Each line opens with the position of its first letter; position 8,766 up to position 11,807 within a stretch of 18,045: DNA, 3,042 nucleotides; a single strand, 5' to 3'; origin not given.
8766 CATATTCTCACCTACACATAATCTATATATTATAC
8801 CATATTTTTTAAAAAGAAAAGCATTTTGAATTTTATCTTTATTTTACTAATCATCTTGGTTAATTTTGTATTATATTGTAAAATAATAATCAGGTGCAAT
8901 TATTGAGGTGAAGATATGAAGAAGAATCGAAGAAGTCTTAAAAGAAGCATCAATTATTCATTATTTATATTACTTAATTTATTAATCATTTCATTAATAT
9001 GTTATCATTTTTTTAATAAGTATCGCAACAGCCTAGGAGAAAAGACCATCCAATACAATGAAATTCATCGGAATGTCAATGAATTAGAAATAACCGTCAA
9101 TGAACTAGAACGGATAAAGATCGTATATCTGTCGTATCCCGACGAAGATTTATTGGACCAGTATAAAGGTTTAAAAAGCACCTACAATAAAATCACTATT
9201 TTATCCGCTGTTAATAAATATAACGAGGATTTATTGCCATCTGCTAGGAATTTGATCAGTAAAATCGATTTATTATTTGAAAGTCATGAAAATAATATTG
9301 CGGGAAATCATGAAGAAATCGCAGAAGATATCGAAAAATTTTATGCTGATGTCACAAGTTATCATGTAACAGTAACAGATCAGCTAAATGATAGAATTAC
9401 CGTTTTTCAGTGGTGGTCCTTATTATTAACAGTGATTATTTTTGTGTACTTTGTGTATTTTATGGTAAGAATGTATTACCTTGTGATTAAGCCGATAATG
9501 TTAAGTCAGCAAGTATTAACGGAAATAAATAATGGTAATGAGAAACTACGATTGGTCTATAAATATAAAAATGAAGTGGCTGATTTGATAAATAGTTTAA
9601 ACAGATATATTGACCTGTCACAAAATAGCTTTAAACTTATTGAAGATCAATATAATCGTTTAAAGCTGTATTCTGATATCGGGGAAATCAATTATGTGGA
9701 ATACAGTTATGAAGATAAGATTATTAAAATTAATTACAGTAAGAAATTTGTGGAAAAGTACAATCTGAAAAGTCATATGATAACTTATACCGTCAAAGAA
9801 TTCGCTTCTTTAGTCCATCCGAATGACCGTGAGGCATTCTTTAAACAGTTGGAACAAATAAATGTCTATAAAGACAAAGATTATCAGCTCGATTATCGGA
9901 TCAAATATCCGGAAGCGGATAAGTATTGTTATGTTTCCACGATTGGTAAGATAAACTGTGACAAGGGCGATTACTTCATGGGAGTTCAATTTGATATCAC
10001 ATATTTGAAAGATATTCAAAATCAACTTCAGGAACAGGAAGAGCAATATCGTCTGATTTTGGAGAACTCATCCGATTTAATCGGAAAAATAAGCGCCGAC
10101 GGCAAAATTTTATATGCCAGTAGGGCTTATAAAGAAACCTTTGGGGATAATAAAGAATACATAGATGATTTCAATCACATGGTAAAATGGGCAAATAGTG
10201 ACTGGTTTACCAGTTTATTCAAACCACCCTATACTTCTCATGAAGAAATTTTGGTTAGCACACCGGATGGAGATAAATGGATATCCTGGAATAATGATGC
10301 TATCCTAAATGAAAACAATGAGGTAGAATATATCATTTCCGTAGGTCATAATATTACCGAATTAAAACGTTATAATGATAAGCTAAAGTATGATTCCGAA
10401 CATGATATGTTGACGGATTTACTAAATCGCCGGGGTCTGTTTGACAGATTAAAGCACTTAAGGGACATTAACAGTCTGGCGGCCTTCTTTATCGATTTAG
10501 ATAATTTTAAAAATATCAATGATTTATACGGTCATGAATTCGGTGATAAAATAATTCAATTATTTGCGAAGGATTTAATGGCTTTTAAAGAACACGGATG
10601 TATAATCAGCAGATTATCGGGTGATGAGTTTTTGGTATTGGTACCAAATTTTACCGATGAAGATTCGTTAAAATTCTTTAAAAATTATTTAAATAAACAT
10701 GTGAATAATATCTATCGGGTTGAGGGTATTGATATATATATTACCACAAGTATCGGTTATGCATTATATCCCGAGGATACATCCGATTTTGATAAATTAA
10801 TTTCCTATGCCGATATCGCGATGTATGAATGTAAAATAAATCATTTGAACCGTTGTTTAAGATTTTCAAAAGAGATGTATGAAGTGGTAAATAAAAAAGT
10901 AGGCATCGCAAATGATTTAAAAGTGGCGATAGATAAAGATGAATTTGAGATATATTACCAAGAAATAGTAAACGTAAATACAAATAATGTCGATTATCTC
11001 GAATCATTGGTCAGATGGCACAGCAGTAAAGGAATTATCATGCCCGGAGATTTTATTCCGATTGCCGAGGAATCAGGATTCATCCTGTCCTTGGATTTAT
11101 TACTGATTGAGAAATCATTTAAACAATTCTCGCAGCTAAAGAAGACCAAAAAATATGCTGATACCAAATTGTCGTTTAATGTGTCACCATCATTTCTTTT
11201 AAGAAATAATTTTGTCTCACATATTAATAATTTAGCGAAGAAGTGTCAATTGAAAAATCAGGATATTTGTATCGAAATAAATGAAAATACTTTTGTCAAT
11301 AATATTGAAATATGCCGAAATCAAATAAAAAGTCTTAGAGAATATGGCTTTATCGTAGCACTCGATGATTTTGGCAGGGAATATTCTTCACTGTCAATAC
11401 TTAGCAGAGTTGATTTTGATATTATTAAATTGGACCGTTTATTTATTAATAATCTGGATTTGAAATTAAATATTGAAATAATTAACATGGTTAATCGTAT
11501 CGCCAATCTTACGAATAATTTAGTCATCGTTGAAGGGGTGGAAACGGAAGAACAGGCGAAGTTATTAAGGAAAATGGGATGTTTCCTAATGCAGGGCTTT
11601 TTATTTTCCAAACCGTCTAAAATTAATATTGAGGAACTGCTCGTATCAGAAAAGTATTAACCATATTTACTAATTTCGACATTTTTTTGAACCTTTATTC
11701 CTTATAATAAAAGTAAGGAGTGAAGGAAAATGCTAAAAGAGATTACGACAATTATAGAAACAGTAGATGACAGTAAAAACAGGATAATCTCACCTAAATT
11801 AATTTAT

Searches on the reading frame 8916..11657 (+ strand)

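Call 9: search_protein_families(library=pfam, proteins=[window:8916-11657:+], max_evalue=0.001)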
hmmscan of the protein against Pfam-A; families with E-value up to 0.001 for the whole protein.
window:8916-11657:+ (914 aa): 3 families
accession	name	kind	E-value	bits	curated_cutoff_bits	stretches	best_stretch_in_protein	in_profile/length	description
PF00563.25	EAL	-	1e-59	202.2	31.3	1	666-900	2-236/236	EAL domain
PF00990.26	GGDEF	-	1.5e-34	119.6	23.8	1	495-645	2-160/161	Diguanylate cyclase, GGDEF domain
PF08447.18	PAS_3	-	2e-05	25.2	25.6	1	272-349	2-77/89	PAS fold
